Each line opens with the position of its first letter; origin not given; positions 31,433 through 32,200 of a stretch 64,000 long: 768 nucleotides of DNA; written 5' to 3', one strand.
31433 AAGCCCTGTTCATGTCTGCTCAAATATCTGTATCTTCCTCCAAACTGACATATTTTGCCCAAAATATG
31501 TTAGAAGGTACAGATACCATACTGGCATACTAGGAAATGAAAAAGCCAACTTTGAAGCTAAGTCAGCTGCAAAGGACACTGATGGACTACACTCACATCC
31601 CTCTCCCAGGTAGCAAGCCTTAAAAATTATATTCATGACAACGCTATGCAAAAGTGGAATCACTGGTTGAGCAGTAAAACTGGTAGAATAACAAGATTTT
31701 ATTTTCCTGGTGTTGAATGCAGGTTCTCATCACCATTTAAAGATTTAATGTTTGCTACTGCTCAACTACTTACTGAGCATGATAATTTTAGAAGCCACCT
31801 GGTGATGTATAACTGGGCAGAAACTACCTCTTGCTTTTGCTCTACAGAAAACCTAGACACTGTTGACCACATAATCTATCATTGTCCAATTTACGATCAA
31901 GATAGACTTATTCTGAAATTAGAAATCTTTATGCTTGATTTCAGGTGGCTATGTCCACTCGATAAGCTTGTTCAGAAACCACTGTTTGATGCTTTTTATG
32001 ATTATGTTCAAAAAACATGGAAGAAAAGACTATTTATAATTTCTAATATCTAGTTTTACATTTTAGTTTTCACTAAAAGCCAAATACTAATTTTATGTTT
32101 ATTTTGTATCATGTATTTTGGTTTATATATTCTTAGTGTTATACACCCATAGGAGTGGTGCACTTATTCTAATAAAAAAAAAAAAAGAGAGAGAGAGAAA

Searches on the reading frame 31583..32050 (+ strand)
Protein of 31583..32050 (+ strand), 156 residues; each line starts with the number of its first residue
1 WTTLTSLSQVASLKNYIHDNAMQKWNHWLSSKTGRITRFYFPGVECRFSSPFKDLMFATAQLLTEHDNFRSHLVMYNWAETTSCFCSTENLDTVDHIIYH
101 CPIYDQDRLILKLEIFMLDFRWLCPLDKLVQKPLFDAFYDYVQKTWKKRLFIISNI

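Call 27: search_protein_families(library=pfam, max_evalue=0.01, proteins=[window:31583-32050:+])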
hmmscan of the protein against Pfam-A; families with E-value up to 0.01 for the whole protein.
window:31583-32050:+ (156 aa): 1 family
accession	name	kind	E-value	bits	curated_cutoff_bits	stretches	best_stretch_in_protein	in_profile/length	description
PF13966.11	zf-RVT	-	0.00089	20.3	27.5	1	59-104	36-81/85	zinc-binding in reverse transcriptase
